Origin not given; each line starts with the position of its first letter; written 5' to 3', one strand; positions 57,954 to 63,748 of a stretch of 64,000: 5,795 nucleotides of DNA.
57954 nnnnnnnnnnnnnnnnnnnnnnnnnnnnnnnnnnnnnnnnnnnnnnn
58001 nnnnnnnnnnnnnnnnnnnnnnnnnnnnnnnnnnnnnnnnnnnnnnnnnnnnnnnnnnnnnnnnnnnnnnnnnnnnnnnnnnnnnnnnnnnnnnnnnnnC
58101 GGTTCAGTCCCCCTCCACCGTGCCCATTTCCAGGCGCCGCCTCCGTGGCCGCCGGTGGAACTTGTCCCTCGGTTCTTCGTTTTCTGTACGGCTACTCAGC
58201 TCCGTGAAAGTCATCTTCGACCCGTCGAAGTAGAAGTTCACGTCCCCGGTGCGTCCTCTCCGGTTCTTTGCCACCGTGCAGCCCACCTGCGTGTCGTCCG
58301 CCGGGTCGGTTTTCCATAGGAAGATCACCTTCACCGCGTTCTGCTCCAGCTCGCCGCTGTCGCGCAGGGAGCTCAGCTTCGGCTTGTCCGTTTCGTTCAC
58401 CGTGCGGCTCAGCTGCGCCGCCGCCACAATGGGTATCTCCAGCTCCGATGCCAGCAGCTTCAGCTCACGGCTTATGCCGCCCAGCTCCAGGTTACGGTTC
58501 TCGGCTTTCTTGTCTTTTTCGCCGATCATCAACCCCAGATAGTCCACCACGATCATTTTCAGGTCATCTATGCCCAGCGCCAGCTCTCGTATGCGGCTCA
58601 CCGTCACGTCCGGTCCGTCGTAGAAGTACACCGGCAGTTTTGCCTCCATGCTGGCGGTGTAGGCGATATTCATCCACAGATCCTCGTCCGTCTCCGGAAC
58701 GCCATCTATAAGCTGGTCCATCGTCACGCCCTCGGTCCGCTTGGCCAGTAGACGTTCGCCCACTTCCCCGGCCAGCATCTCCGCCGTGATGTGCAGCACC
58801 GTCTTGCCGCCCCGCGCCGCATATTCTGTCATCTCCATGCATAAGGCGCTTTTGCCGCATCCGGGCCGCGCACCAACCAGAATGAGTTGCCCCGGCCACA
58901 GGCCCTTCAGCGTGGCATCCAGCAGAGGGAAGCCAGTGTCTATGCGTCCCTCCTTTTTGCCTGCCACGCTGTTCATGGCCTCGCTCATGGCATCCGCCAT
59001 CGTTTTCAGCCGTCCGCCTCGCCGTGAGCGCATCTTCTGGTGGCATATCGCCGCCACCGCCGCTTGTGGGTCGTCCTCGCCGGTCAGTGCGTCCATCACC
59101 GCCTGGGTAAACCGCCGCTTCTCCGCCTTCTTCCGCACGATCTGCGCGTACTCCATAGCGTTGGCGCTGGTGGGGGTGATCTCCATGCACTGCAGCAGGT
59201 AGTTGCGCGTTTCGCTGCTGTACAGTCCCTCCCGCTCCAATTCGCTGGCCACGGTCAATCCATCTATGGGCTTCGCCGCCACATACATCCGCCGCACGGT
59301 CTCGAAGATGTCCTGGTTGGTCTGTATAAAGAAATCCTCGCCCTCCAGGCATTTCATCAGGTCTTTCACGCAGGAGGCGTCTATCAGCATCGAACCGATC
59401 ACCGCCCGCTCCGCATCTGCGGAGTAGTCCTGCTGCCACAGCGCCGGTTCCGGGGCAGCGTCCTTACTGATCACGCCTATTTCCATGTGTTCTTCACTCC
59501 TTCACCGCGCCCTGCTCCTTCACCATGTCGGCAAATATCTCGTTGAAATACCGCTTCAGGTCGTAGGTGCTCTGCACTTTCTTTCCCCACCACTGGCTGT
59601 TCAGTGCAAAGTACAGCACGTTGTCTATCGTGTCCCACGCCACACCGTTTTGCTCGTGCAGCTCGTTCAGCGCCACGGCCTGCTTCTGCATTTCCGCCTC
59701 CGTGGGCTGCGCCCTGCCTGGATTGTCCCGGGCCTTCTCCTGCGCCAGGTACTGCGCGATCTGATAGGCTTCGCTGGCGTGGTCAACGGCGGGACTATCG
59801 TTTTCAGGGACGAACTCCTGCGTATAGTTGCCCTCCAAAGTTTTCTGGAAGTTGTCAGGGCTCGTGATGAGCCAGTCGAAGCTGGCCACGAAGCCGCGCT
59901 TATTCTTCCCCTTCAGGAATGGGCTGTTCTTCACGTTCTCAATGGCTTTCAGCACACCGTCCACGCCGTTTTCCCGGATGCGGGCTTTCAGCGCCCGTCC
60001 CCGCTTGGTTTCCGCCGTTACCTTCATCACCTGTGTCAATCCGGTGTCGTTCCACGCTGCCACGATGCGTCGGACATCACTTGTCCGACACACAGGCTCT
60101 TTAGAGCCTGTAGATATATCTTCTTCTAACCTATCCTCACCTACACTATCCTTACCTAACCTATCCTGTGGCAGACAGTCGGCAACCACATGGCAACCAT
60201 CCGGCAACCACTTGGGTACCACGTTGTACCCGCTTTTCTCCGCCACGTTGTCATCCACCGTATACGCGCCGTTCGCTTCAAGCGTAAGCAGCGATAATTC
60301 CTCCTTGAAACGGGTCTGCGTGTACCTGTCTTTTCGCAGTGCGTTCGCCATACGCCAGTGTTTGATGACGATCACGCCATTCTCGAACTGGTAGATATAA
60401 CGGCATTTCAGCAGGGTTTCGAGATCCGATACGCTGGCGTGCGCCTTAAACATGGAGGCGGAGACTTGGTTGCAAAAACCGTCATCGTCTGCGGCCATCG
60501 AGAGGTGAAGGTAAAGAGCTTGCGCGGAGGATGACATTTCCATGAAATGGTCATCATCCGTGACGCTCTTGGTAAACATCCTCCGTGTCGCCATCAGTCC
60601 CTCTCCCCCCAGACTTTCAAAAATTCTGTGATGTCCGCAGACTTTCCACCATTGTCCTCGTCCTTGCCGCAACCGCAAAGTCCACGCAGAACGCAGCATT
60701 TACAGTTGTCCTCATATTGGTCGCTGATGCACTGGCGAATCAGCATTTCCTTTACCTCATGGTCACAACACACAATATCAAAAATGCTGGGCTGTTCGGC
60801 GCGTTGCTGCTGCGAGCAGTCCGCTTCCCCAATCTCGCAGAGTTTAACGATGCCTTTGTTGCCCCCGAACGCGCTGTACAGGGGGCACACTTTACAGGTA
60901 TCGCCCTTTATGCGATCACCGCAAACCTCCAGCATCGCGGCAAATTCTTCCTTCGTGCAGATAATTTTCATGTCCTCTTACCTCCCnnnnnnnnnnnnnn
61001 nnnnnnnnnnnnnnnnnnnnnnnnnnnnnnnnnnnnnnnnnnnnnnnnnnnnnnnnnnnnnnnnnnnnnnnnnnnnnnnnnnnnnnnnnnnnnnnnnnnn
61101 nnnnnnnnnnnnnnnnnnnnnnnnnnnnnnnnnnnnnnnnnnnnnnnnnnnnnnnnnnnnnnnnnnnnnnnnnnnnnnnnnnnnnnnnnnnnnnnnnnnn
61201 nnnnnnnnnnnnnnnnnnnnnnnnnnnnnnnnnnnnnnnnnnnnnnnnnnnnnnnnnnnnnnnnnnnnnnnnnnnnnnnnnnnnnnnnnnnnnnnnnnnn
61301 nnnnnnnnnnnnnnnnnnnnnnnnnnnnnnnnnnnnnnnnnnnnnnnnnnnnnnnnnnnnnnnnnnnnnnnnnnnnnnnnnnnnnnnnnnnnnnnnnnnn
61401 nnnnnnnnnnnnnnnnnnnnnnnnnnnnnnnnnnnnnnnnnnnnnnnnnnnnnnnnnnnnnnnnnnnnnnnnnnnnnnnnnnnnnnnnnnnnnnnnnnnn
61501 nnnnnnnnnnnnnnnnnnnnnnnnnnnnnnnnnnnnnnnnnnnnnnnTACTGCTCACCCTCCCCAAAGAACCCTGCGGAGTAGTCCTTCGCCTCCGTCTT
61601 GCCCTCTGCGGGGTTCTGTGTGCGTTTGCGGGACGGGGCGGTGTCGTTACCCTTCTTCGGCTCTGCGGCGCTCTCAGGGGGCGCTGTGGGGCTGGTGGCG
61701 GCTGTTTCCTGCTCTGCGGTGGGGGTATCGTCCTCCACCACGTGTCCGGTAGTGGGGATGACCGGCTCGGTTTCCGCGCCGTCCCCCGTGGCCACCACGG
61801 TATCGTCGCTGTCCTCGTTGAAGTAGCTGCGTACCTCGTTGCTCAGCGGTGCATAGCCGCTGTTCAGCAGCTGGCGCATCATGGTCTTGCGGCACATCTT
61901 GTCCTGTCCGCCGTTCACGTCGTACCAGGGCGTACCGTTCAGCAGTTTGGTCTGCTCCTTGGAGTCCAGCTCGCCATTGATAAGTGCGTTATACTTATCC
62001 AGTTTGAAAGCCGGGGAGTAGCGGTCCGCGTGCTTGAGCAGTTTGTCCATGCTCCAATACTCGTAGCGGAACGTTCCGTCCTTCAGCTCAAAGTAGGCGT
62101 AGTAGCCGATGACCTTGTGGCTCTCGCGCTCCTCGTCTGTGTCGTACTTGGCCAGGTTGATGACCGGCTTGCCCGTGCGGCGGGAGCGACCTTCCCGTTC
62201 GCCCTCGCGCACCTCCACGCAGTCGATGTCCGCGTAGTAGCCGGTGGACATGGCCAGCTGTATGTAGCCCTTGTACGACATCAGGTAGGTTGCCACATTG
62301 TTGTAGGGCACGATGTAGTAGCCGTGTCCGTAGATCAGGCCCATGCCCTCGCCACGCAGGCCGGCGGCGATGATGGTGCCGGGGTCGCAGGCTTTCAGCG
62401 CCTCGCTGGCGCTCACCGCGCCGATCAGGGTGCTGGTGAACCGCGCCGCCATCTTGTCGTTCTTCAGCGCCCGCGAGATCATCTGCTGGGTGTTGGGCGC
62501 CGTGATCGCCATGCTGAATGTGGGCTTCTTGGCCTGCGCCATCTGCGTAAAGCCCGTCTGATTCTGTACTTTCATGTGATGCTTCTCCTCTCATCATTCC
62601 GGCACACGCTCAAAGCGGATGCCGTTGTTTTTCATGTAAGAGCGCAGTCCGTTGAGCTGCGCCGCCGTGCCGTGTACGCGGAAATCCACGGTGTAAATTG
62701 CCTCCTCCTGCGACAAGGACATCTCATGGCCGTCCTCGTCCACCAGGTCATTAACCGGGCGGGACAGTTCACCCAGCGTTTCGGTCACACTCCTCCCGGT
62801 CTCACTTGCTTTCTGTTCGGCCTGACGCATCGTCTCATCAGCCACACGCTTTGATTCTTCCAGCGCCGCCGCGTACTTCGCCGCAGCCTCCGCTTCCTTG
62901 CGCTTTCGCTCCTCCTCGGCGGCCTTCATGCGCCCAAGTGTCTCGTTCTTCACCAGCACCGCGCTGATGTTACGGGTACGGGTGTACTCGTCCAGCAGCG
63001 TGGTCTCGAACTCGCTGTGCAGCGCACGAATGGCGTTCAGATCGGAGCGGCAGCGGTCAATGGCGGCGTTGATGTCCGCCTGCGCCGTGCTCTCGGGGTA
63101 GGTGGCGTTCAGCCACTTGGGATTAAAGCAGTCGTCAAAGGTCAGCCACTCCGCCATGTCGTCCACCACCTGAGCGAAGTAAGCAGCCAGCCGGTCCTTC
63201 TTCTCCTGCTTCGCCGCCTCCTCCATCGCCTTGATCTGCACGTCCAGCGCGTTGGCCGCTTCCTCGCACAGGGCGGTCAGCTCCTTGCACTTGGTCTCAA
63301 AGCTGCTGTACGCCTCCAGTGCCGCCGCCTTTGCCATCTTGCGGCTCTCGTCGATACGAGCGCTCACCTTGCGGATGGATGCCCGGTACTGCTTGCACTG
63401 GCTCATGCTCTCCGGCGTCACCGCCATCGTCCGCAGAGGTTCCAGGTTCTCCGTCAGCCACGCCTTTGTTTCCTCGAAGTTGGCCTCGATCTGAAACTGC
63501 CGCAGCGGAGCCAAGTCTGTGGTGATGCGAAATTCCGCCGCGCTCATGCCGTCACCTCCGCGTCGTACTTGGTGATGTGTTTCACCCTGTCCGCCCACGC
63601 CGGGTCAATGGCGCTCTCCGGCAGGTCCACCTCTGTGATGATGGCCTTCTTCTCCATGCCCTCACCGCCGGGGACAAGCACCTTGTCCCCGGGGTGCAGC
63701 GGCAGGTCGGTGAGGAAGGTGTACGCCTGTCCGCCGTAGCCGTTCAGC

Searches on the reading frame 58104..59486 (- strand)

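Call 34: search_protein_families(library=phrogs, proteins=[window:58104-59486:-], max_evalue=0.00001)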
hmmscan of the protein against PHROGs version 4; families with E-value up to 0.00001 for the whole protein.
window:58104-59486:- (460 aa): 6 families
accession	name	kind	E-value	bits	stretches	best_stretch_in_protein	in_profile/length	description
phrog_19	-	DNA, RNA and nucleotide metabolism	3.8e-95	321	1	20-442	158-592/621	DnaB-like replicative helicase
phrog_243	-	DNA, RNA and nucleotide metabolism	9.3e-32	111.1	1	167-433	6-271/273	DnaB-like replicative helicase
phrog_239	-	DNA, RNA and nucleotide metabolism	8e-29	102.1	1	162-440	325-610/801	DNA primase/helicase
phrog_11530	-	unknown function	3.6e-21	76.8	1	305-445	29-174/184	-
phrog_23150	-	unknown function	4.9e-11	43.6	1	23-220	9-215/217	-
phrog_97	-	other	3.2e-07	30.9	1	166-300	30-161/506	UvsX-like recombinase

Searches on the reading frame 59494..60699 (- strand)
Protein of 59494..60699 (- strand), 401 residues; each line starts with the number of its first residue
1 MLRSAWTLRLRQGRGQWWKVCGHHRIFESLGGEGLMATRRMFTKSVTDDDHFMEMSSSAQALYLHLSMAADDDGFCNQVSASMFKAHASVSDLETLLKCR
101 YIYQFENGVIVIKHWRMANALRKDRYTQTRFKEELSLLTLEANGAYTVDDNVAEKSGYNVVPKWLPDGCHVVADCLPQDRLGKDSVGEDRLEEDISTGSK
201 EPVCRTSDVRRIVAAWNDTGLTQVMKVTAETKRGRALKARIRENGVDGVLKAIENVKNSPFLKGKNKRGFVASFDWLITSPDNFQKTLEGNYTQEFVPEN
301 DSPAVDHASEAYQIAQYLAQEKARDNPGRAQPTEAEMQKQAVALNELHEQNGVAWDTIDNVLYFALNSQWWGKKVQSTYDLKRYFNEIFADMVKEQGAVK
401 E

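Call 34: search_protein_families(library=phrogs, proteins=[window:59494-60699:-], max_evalue=0.00001)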
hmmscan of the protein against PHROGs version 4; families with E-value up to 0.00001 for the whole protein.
window:59494-60699:- (401 aa): 7 families
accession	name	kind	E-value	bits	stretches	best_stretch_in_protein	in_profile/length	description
phrog_8489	-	DNA, RNA and nucleotide metabolism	1.2e-50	174.3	1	36-352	1-272/296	DnaD-like helicase loader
phrog_5708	-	DNA, RNA and nucleotide metabolism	1.3e-44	154.2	1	36-201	1-154/263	DnaD-like helicase loader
phrog_10469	-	DNA, RNA and nucleotide metabolism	6.9e-39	135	1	45-294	10-274/305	DnaD-like helicase loader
phrog_19658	-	DNA, RNA and nucleotide metabolism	8.3e-23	82.3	1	207-294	163-251/283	replication initiation protein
phrog_1163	-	unknown function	1.5e-19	71.8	1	35-244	7-207/273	-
phrog_345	-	DNA, RNA and nucleotide metabolism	9.4e-17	62.6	1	198-294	192-291/297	replication initiation O-like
phrog_5810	-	DNA, RNA and nucleotide metabolism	7.7e-09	36.5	1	218-292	184-266/268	replication initiation protein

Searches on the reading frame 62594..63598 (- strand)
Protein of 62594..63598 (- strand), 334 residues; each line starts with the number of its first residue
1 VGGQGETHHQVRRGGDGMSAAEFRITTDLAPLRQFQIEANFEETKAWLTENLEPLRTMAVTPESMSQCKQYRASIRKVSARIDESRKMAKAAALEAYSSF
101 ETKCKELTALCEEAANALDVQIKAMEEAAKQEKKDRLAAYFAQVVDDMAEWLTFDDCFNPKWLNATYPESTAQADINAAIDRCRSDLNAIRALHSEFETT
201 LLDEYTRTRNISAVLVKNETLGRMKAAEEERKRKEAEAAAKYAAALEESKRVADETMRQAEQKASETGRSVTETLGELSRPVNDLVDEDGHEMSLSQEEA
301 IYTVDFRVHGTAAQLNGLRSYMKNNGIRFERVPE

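Call 34: search_protein_families(library=phrogs, proteins=[window:62594-63598:-], max_evalue=0.00001)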
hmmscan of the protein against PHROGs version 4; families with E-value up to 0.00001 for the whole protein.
window:62594-63598:- (334 aa): 1 family
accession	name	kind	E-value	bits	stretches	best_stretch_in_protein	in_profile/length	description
phrog_674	-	unknown function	4.6e-43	148.7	1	37-332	23-311/312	-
